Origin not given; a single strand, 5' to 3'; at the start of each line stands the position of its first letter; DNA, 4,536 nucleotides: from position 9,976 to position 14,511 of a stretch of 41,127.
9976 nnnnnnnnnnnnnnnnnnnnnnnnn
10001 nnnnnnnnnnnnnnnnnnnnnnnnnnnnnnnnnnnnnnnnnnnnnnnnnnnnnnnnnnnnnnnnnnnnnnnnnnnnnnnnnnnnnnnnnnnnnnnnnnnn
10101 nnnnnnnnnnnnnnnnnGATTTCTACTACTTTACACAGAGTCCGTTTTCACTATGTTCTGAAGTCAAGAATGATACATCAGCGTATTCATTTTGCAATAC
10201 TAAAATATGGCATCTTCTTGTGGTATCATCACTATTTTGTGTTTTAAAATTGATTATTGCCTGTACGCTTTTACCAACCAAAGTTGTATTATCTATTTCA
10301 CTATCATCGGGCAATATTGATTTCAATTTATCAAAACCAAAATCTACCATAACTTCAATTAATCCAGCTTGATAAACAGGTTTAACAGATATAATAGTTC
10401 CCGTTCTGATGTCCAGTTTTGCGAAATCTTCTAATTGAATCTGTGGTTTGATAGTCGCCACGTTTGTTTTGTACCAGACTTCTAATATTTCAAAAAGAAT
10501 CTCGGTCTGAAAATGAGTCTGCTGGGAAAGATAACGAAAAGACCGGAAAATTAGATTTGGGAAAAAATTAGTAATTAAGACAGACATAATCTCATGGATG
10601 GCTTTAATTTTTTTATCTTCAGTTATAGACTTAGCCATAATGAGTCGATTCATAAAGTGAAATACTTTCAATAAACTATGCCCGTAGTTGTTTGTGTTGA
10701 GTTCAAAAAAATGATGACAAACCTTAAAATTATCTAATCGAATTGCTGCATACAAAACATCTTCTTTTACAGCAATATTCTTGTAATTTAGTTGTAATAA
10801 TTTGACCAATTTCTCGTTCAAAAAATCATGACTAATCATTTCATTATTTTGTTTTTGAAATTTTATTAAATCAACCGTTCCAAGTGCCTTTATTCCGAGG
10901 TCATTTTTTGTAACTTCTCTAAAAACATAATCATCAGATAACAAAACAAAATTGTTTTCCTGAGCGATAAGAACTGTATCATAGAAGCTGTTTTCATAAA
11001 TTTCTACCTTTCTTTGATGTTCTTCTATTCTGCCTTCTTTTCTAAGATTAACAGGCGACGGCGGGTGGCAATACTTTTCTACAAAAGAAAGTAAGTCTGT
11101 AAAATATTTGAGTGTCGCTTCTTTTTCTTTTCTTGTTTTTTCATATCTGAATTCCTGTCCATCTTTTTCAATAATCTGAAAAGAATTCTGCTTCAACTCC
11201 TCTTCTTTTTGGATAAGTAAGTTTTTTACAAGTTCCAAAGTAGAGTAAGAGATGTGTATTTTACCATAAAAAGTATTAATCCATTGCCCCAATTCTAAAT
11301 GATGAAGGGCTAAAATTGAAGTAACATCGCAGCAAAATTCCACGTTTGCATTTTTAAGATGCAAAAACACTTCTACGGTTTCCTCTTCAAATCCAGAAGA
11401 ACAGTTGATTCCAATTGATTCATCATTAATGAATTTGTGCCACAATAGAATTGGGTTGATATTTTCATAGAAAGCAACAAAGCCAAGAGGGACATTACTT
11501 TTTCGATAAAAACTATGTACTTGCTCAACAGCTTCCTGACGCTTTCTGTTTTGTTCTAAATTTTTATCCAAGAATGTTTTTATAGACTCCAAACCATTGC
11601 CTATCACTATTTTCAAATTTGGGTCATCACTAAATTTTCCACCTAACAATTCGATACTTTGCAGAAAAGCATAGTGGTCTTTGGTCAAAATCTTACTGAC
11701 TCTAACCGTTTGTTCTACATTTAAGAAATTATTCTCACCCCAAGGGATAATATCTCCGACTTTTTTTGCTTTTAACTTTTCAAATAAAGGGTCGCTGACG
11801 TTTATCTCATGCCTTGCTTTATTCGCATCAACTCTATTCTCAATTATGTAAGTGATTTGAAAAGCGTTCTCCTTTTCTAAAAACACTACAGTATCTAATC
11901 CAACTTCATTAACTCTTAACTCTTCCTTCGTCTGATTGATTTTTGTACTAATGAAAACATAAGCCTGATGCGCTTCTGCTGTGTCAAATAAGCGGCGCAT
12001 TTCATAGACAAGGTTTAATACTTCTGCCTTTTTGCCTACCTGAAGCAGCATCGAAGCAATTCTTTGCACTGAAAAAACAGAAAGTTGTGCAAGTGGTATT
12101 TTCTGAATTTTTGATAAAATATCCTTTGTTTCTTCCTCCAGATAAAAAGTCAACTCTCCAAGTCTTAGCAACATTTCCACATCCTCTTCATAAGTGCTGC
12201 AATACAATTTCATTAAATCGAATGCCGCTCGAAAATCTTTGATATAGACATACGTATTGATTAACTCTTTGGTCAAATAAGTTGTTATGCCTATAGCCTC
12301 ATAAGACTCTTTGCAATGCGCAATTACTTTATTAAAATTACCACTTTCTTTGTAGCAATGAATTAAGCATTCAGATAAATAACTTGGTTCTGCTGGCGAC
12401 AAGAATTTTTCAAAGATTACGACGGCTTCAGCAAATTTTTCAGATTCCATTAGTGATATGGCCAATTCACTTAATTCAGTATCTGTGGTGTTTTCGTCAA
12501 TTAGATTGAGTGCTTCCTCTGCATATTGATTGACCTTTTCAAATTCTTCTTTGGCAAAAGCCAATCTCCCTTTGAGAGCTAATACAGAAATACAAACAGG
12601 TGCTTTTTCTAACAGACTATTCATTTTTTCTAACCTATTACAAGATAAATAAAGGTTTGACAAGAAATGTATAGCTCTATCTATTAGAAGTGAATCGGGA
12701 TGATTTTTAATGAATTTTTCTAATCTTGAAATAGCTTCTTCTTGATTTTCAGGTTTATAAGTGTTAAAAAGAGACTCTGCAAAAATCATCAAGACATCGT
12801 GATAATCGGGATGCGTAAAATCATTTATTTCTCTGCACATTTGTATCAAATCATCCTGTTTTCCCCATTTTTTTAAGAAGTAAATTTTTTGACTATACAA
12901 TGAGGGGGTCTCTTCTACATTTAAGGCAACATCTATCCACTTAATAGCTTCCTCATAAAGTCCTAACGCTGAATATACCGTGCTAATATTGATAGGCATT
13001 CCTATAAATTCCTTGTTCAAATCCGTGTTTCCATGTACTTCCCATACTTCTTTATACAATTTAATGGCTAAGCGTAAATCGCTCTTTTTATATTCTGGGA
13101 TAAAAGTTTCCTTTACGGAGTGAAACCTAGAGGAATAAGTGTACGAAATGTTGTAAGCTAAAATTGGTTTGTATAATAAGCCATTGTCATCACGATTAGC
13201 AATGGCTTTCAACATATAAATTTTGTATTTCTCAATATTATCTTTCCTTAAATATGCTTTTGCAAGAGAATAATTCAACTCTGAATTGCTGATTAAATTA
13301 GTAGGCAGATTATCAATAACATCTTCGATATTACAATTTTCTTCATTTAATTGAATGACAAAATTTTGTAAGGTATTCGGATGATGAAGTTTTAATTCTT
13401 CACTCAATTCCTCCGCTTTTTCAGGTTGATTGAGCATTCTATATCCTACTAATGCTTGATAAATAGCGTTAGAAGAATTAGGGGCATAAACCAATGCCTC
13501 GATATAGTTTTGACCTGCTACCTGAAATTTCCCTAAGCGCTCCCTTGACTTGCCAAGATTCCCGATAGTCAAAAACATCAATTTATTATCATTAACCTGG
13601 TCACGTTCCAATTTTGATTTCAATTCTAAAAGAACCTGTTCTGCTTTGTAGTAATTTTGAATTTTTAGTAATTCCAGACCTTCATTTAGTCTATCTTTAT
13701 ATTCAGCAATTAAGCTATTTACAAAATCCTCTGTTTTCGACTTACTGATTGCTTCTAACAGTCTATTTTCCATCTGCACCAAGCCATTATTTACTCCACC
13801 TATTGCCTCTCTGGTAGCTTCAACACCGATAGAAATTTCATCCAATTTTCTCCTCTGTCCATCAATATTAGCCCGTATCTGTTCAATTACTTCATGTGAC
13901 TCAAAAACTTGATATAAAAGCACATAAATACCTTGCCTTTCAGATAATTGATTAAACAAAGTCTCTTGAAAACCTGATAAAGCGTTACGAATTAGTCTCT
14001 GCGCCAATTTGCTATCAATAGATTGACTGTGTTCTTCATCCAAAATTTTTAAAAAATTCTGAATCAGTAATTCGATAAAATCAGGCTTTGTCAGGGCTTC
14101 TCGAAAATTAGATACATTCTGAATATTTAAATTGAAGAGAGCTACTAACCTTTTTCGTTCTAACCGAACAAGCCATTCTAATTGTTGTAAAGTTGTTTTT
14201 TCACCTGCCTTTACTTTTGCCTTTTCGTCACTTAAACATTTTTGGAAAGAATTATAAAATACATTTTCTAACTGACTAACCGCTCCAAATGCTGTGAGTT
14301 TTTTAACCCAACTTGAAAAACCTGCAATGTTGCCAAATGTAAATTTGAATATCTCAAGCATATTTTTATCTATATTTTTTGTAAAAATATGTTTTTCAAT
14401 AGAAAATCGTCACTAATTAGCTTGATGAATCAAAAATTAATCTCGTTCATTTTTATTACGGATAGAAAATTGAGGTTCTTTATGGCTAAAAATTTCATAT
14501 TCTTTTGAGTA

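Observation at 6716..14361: Candidate multi-gene RNA-targeting conflict locus (HEPN-motif, HEPN-motif, TPR-PIN-tRNA_bind)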

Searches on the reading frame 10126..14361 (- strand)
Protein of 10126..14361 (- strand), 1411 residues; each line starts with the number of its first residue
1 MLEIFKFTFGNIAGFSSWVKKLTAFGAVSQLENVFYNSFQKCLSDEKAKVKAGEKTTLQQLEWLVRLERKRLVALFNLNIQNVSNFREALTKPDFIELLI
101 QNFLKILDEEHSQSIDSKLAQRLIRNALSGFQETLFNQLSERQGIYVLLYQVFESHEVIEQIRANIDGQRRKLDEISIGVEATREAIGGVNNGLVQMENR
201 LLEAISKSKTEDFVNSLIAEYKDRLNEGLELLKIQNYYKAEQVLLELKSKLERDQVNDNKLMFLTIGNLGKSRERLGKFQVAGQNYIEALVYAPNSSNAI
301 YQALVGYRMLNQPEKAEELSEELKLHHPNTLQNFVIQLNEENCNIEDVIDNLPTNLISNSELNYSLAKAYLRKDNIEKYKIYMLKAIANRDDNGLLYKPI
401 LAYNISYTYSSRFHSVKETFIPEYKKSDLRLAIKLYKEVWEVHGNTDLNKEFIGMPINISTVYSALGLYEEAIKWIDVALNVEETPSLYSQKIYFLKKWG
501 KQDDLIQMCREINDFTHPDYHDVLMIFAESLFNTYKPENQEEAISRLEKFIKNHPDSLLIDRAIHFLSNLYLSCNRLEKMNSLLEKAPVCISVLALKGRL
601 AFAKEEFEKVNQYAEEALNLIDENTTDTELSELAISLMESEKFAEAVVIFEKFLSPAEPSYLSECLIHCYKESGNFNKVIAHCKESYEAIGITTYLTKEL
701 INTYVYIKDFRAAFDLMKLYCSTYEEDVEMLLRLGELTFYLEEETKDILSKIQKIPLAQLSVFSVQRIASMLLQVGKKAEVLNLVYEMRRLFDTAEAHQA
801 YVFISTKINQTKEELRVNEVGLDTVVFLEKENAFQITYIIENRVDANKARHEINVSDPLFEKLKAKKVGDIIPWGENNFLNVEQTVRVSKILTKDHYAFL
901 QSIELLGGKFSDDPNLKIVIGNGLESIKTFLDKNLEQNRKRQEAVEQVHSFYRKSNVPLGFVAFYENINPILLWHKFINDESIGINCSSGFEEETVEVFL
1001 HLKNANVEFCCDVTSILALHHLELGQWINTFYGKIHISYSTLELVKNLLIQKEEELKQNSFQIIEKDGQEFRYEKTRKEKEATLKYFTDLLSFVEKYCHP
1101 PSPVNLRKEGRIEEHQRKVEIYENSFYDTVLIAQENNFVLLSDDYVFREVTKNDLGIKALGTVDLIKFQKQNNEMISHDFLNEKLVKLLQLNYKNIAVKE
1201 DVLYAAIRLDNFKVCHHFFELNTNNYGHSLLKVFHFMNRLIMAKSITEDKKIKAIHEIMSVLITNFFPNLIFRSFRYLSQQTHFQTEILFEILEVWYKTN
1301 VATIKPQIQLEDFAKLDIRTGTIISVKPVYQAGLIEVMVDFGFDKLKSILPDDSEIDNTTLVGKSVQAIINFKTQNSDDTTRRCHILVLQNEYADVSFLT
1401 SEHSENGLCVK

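Call 3: search_protein_families(library=pfam, proteins=[window:10126-14361:-], max_evalue=0.1)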
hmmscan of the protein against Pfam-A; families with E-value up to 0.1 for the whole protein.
window:10126-14361:- (1411 aa): 10 families
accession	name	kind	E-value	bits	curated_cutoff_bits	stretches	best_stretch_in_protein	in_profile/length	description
PF20698.3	PIN-TPR-GreABC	-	8.2e-18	65.4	27.8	1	1011-1152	2-137/138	PIN domain associated with the TPR-GreAB-C-PIN system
PF13428.12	TPR_14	-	1.7e-05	25.5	23.5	0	699-737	6-44/44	Tetratricopeptide repeat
PF07719.23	TPR_2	-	1.7e-05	25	27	0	268-295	6-33/34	Tetratricopeptide repeat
PF14559.12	TPR_19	-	8.1e-05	23.3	25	0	277-329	5-57/68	Tetratricopeptide repeat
PF13174.12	TPR_6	-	0.00012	23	26.3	0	534-557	13-33/33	Tetratricopeptide repeat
PF13424.12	TPR_12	-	0.00017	22.1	30.1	0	265-322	5-70/77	Tetratricopeptide repeat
PF17874.7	TPR_MalT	-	0.00066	19.5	45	0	593-625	3-35/336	MalT-like TPR region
PF13176.12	TPR_7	-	0.0019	18.6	27.9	0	460-486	6-32/36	Tetratricopeptide repeat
PF25064.1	ARM_TT21_5th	-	0.012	16.3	27.8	0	526-638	6-112/117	TT21 fifth ARM repeats domain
PF13374.12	TPR_10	-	0.047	14.2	27.5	0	458-480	7-29/42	Tetratricopeptide repeat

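Call 4: search_protein_families(library=padloc, proteins=[window:10126-14361:-], max_evalue=0.1)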
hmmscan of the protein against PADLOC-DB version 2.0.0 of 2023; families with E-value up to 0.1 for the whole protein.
window:10126-14361:- (1411 aa): 0 families

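Call 5: search_protein_families(library=ncbifam, proteins=[window:10126-14361:-], max_evalue=0.1)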
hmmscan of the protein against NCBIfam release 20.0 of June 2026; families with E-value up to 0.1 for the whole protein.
window:10126-14361:- (1411 aa): 11 families
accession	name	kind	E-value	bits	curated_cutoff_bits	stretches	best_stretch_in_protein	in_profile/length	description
NF007495.0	PRK10089.1-4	equivalog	2.4e-07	31.3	117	1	1307-1402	4-103/113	tRNA-binding protein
NF001100.0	PRK00133.1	equivalog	4.2e-06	25.6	587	1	1299-1407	562-672/676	methionine--tRNA ligase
NF007494.0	PRK10089.1-3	equivalog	1.2e-05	25.2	109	1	1307-1403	3-103/112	tRNA-binding protein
NF007493.0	PRK10089.1-2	equivalog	1.5e-05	25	160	1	1307-1402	3-102/112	tRNA-binding protein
TIGR00399.1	metG_C_term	equivalog_domain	2.1e-05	24.4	116.65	1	1300-1375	26-102/139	methionine--tRNA ligase subunit beta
TIGR02222.1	chap_CsaA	subfamily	3e-05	24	119.65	1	1311-1403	2-98/107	export-related chaperone CsaA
NF007496.0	PRK10089.1-5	equivalog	0.00015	21.9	171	1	1309-1400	3-97/109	chaperone CsaA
NF007492.0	PRK10089.1-1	equivalog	0.00032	20.6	150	1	1308-1397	4-94/110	tRNA-binding protein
TIGR02552.1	LcrH_SycD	equivalog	0.021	14.6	104.8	0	269-318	58-107/136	SycD/LcrH family type III secretion system chaperone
TIGR02795.1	tol_pal_ybgF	equivalog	0.024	15.2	90.1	0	534-576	12-54/119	tol-pal system protein YbgF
TIGR03302.1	OM_YfiO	subfamily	0.027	14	81.4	0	532-566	78-112/239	outer membrane protein assembly factor BamD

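Call 8: find_homologous_proteins(query=window:10126-14361:-)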
Query window:10126-14361:- (1411 aa): 3 proteins with E <= 0.001 among 8000 candidates.
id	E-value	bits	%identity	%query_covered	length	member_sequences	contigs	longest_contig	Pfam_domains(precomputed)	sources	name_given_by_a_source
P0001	1.4e-131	459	29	92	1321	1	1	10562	PF14559.13,PF13424.13,PF13432.13,PF13428.13,PF20698.4,PF13181.13,PF14561.13,PF07719.24,PF20308.5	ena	-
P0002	2.0e-30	124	22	72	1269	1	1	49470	PF14559.13,PF20698.4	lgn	-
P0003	1.4e-5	41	20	43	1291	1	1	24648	PF07721.21,PF14559.13,PF01272.26,PF13431.13,PF25060.1,PF00515.35,PF12895.14,PF13428.13,PF20698.4,PF13181.13,PF07719.24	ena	-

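Call 12: find_encoding_contigs(protein=P0001, flank=10000)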
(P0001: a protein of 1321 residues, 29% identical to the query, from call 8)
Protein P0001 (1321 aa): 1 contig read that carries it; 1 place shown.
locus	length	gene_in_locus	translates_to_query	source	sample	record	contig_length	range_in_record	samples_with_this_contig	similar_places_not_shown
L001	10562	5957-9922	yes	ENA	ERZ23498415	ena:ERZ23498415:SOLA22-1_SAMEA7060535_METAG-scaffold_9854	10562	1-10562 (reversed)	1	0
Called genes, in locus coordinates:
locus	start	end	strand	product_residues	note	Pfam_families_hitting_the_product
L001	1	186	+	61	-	?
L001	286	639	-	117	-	PF04383:KilA-N (weak)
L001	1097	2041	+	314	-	PF18144:SMODS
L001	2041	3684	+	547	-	PF26398:Cap2_linker (weak), PF00899:ThiF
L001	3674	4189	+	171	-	PF14464:Prok-JAB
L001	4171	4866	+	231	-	PF19964:EAD11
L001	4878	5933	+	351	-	PF01909:NTP_transf_2 (weak)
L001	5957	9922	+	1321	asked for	PF20308:TPR-S (faint), PF07719:TPR_2 (faint), PF13181:TPR_8 (faint), PF13424:TPR_12 (faint), PF13428:TPR_14 (faint), PF13432:TPR_16 (faint), PF14559:TPR_19 (weak), PF20698:PIN-TPR-GreABC, +1 more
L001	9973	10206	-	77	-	-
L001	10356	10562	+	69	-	?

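Call 15: find_encoding_contigs(protein=P0002, flank=10000, max_places=3)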
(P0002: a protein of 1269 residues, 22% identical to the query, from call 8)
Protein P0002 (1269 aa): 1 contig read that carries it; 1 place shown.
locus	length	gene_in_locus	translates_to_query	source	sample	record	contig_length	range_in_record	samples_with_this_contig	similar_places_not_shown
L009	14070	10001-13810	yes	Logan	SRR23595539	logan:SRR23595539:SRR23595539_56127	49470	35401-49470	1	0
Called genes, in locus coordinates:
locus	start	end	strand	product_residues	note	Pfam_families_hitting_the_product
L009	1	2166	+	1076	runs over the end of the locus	PF02811:PHP, PF07733:DNA_pol3_alpha, PF17657:DNA_pol3_finger, PF14579:HHH_6, PF01336:tRNA_anti-codon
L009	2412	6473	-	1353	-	-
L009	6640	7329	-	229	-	-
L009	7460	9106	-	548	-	-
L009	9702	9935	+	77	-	-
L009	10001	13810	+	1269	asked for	PF14559:TPR_19 (faint), PF20698:PIN-TPR-GreABC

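Call 16: find_encoding_contigs(protein=P0003, flank=10000, max_places=3)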
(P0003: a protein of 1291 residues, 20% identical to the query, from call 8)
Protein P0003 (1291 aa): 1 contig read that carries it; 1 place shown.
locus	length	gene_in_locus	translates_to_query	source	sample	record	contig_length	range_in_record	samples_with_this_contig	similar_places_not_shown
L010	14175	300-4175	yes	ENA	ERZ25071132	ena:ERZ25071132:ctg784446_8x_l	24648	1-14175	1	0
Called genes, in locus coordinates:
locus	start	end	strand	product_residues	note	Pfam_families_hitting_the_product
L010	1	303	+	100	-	?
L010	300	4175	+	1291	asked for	PF07721:TPR_4 (faint), PF13428:TPR_14 (faint), PF14559:TPR_19 (faint), PF07719:TPR_2 (faint), PF12895:ANAPC3 (faint), PF25060:ARM_TT21_2nd (faint), PF00515:TPR_1 (faint), PF20698:PIN-TPR-GreABC, +3 more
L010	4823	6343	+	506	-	PF01656:CbiA, PF13500:AAA_26, PF07685:GATase_3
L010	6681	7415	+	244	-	PF01955:CbiZ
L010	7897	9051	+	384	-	PF01032:FecCD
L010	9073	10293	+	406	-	PF01497:Peripla_BP_2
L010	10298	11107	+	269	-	PF00005:ABC_tran, PF13304:AAA_21 (weak)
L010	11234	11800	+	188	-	PF02572:CobA_CobO_BtuR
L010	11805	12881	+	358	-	PF02277:DBI_PRT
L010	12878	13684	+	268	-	PF02654:CobS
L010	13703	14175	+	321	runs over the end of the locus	PF03186:CobD_Cbib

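Call 86: search_dna_similar(query=window:10126-14361:-, collection=plasmids, mode=protein, max_rows=10)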
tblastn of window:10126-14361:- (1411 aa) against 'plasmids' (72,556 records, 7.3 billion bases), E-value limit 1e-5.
Records with a match: 1; places in all: 1; records where one place covers at least 80% of the query: 0.
Best place of each record, by identity: <60% 1.
By first word of the organism name: Nostoc 1.
By predicted mobility (MOB-suite, as given by PLSDB): non-mobilizable 1.
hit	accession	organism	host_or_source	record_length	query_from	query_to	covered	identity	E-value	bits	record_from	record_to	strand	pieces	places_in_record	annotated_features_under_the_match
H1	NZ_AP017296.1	Nostoc sp. NIES-3756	-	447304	220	1214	71%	25.6%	3e-39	168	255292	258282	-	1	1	hypothetical protein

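Call 89: get_annotated_region(hit=H1, flank=8000)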
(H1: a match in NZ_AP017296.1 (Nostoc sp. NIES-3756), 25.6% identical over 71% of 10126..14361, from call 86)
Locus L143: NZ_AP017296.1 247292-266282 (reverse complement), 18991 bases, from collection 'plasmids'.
description: Nostoc sp. NIES-3756 plasmid pNOS3756_1, complete sequence
organism: Nostoc sp. NIES-3756 (NCBI taxid 1751286)
taxonomy: Bacteria; Cyanobacteriota; Cyanophyceae; Nostocales; Nostocaceae; Nostoc; Nostoc sp. NIES-3756
host: -; source: -; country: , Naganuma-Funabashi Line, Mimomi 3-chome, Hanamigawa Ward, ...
typing (MOB-suite, as given by PLSDB): non-mobilizable
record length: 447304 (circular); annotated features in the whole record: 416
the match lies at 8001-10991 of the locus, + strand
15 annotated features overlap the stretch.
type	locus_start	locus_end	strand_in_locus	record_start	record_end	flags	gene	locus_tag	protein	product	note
CDS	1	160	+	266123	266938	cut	-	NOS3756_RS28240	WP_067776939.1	hypothetical protein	-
CDS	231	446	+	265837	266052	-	-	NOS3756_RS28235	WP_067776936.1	hypothetical protein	-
CDS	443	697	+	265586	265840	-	-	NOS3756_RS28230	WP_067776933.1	hypothetical protein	-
CDS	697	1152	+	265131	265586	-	-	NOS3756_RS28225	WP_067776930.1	DUF1392 family protein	-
CDS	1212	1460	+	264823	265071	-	-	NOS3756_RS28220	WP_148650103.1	hypothetical protein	-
CDS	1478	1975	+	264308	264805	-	-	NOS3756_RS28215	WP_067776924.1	hypothetical protein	-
CDS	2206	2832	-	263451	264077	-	-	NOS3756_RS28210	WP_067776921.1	recombinase family protein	GO:0006310 - DNA recombination [Evidence IEA]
CDS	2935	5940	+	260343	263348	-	-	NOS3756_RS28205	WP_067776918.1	Tn3 family transposase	-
CDS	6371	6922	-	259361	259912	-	-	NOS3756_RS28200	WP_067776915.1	hypothetical protein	-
CDS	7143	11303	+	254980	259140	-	-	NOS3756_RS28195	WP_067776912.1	hypothetical protein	-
CDS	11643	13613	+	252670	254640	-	-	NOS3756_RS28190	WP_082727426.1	AAA family ATPase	-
CDS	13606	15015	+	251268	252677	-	-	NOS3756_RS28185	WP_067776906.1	tetratricopeptide repeat protein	-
CDS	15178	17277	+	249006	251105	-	-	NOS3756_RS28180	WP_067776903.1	tetratricopeptide repeat protein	-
CDS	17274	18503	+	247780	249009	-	-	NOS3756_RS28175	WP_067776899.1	tetratricopeptide repeat protein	-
CDS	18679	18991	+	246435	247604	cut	-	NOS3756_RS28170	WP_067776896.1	tetratricopeptide repeat protein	-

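Call 93: search_protein_families(library=phrogs, proteins=[window:10126-14361:-], max_evalue=0.01)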
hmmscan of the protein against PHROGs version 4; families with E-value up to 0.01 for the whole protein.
window:10126-14361:- (1411 aa): 0 families

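Call 98: list_cluster_members(proteins=[window:10126-14361:-, window:6716-8569:+, window:9338-10117:+])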
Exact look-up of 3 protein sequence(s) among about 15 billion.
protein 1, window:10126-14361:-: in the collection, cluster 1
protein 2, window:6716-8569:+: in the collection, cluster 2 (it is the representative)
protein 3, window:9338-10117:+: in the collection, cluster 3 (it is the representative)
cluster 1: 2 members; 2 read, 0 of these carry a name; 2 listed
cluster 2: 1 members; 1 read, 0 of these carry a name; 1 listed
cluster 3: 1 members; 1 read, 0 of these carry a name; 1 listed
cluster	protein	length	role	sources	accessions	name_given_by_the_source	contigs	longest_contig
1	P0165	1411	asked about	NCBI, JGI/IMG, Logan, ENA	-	-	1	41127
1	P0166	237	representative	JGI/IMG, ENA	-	-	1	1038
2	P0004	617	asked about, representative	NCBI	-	-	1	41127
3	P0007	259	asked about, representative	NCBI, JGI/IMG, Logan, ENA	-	-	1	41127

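Call 101: find_related_loci(query=window:10126-14361:-, collection=viral_contigs, flank=10000)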
Query window:10126-14361:- (1411 aa) in viral_contigs; peptide patterns used: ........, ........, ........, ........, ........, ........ (x = any residue, [..] = any of these).
7 stretches matched a pattern, but none encodes a relative of the query by tblastn (E <= 1e-3).

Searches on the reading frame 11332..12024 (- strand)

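Call 37: search_protein_families(library=pfam, proteins=[window:11332-12024:-], max_evalue=10)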
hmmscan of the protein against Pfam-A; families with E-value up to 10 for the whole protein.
window:11332-12024:- (231 aa): 2 families
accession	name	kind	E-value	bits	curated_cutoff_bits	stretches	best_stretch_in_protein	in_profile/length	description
PF24407.1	HTH_upst_double_PIN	-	0.11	13.3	27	1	156-184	5-33/70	HTH_upstream_double_PIN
PF13036.11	LpoB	-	0.11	12.8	22.3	1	17-92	26-99/147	Peptidoglycan-synthase activator LpoB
